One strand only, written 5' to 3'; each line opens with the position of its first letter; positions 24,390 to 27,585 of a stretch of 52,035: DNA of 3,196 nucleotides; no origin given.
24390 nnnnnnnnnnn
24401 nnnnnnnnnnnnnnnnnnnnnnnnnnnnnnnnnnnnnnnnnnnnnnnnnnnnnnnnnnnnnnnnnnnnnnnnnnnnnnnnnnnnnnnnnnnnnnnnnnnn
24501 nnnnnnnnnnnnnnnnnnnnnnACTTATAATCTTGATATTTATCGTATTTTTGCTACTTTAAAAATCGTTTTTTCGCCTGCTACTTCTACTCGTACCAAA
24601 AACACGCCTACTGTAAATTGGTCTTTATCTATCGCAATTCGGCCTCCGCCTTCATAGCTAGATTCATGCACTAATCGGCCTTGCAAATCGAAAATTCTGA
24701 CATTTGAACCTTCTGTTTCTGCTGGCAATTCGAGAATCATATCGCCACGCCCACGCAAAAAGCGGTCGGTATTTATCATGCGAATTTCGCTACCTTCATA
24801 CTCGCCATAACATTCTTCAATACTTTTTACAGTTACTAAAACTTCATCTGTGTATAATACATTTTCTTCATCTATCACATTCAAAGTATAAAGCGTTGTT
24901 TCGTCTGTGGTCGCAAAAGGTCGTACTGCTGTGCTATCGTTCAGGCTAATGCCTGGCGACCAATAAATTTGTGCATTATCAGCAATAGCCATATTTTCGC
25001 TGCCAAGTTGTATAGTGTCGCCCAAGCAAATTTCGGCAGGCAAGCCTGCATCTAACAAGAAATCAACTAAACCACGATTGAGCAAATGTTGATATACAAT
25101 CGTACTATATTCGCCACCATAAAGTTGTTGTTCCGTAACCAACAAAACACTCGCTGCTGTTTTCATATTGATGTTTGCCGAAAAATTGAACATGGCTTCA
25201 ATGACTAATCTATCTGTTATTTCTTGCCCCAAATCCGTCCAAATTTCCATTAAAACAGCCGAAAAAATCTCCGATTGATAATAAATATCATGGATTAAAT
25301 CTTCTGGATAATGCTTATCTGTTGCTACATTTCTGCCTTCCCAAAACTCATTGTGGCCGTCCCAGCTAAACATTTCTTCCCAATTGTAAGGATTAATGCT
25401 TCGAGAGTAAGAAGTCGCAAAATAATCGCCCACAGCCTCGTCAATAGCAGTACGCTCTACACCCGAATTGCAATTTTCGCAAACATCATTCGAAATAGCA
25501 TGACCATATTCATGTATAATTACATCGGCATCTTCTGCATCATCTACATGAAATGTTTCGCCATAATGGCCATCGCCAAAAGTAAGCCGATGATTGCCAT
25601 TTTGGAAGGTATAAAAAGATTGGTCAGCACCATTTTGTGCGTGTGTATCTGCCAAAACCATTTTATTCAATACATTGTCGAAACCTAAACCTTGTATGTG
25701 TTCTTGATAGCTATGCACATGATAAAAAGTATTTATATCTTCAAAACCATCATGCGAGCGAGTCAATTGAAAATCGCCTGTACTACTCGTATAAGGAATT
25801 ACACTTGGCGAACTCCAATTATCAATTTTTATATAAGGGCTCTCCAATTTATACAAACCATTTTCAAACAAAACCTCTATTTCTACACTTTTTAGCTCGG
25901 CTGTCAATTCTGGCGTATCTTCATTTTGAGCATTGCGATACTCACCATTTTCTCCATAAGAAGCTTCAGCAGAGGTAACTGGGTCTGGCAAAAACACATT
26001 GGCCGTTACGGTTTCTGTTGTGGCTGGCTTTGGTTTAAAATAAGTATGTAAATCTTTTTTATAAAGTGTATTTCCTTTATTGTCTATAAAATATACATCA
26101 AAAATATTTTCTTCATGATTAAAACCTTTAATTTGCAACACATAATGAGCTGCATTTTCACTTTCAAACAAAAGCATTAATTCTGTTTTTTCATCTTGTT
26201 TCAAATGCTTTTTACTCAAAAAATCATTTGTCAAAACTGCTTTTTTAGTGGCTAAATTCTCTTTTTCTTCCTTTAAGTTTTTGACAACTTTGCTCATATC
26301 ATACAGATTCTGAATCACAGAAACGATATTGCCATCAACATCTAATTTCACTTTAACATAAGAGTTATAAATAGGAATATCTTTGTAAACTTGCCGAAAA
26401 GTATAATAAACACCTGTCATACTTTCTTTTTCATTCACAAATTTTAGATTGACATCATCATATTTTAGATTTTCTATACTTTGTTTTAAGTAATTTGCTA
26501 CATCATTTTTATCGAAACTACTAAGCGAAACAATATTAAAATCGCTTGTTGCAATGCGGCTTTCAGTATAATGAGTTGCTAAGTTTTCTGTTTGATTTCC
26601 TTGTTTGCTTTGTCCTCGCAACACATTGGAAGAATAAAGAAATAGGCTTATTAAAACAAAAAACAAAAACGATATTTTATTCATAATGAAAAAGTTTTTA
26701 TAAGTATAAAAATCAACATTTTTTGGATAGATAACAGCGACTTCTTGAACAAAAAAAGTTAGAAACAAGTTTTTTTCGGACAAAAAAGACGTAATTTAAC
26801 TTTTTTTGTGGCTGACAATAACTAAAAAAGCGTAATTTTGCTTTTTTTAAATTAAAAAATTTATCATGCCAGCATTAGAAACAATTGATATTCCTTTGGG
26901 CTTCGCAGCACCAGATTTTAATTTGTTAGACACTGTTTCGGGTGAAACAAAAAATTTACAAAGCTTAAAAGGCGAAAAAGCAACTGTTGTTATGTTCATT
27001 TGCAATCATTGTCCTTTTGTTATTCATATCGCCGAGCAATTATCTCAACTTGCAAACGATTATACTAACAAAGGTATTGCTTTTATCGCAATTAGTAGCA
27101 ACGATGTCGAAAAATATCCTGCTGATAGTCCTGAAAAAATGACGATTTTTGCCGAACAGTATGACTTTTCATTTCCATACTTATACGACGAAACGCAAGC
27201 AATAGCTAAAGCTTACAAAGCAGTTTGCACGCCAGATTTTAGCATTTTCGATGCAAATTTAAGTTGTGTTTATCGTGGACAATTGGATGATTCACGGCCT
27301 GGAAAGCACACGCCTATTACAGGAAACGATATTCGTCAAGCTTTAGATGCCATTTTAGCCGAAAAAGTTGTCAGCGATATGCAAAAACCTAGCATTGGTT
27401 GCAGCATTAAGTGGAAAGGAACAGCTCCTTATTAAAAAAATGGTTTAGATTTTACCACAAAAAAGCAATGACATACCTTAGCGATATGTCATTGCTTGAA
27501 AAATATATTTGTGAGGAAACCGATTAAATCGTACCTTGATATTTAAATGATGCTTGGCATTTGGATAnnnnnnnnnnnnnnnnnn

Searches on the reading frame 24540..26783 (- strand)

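Call 9: search_protein_families(library=pfam, proteins=[window:24540-26783:-])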
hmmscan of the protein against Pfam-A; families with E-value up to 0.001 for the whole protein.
window:24540-26783:- (747 aa): 3 families
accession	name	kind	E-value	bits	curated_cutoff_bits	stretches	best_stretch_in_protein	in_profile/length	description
PF07504.19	FTP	-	2.1e-06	27.9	21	1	117-159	7-50/51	Fungalysin/Thermolysin Propeptide Motif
PF02128.21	Peptidase_M36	-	0.00017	21.3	23.3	0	389-460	150-226/368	Fungalysin metallopeptidase (M36)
PF18962.6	Por_Secre_tail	-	0.00084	20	27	0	689-742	18-72/75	Secretion system C-terminal sorting domain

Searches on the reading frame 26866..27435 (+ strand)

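Call 9: search_protein_families(library=pfam, proteins=[window:26866-27435:+])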
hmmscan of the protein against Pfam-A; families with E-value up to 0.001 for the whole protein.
window:26866-27435:+ (189 aa): 4 families
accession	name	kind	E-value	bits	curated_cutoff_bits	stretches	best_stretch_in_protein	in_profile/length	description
PF00578.27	AhpC-TSA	-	2.7e-19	69.8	26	1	13-131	3-118/124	AhpC/TSA family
PF08534.16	Redoxin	-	7e-18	65.3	26.6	1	13-145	4-139/148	Redoxin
PF13905.12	Thioredoxin_8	-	1.7e-05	25.5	27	1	38-131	2-91/94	Thioredoxin-like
PF13098.12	Thioredoxin_2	-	0.0005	20.8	27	1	35-140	3-95/104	Thioredoxin-like domain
